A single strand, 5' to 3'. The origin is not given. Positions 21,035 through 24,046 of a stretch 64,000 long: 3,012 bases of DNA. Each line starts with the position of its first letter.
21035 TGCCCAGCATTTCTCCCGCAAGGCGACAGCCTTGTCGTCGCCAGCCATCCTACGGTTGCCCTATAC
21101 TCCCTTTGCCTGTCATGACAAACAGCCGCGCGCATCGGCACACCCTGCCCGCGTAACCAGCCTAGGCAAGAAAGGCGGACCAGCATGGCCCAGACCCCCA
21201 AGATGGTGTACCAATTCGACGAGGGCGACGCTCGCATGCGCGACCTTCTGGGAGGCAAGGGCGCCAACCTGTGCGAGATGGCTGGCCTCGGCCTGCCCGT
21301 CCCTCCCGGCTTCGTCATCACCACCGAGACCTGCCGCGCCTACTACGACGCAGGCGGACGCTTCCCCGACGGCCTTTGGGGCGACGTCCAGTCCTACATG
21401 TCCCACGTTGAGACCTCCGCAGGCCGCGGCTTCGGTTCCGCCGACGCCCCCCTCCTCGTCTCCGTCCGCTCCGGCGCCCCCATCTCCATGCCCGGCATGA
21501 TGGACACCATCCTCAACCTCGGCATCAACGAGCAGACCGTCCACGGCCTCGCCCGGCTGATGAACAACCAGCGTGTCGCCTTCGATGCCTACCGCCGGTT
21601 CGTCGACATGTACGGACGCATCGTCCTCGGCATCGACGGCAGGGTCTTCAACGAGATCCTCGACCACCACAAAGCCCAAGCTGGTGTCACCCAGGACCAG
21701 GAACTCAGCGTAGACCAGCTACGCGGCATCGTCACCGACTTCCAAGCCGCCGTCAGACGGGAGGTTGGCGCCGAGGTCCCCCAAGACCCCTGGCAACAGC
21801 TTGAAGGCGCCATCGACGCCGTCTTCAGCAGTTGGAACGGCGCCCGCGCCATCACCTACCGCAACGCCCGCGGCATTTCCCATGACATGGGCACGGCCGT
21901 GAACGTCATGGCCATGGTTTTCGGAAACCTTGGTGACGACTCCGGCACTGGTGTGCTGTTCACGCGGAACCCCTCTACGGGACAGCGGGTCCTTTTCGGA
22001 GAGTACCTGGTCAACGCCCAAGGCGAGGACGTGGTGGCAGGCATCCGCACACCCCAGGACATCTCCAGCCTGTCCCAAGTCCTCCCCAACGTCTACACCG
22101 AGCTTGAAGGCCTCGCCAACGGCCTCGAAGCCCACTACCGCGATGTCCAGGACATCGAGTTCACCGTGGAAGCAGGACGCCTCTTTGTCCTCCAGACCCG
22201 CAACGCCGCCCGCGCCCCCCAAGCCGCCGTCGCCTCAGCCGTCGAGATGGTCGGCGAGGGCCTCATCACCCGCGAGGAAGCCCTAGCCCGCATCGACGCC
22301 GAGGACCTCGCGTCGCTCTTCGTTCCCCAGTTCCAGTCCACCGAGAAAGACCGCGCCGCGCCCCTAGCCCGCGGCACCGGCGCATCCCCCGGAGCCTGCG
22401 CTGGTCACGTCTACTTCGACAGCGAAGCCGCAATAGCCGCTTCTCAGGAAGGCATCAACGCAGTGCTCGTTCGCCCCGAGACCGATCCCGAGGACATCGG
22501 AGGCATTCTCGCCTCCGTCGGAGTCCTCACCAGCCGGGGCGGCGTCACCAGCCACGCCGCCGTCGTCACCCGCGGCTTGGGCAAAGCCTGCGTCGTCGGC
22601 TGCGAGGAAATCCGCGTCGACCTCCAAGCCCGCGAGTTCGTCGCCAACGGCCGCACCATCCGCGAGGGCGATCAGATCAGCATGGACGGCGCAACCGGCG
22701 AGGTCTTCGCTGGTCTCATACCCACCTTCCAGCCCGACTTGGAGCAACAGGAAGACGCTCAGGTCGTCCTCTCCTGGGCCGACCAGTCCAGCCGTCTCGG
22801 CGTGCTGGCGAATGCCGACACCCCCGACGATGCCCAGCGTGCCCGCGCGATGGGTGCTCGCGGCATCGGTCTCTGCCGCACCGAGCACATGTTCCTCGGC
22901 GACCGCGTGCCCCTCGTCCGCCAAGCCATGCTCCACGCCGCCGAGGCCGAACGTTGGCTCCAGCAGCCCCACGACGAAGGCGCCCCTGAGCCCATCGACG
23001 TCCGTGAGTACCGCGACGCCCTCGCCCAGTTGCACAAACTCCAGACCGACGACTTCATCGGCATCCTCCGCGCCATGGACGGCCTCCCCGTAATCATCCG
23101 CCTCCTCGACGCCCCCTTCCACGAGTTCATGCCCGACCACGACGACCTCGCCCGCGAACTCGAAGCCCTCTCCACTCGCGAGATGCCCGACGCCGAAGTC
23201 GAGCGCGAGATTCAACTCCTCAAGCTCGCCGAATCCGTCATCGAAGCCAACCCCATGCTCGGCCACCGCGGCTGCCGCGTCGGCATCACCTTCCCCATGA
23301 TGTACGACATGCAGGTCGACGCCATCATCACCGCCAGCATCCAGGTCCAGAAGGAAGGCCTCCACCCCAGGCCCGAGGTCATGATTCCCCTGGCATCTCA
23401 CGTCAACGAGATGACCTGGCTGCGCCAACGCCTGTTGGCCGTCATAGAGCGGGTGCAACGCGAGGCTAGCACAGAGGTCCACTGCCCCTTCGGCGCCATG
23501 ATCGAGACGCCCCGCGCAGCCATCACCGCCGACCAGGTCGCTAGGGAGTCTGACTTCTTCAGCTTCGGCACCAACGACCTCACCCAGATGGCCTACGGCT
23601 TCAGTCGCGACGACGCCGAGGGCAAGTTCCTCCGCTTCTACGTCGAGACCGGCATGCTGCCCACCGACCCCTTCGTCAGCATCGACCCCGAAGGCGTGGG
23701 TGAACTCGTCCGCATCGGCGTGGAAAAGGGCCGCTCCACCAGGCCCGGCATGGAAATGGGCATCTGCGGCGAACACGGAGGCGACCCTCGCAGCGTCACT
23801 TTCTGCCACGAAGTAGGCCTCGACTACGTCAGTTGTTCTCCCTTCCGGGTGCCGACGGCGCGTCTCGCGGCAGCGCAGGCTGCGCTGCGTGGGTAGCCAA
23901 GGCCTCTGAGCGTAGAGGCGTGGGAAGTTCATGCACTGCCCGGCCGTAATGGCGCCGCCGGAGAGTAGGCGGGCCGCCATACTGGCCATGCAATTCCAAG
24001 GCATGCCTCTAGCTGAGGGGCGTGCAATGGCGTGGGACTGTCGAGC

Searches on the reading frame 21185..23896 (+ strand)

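Call 119: search_protein_families(library=pfam, proteins=[window:21185-23896:+], max_evalue=0.00001)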
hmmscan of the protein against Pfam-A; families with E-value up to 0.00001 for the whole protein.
window:21185-23896:+ (903 aa): 3 families
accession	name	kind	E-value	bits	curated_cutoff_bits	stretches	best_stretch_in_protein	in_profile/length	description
PF02896.24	PEP-utilizers_C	-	1.2e-73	248.3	22.8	1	521-899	3-291/293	PEP-utilising enzyme, PEP-binding domain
PF01326.24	PPDK_N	-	7e-51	173.9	27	3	67-293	80-220/328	Pyruvate phosphate dikinase, AMP/ATP-binding domain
PF00391.29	PEP-utilizers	-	1e-19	70.4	23.1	1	426-505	5-72/72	PEP-utilising enzyme, mobile domain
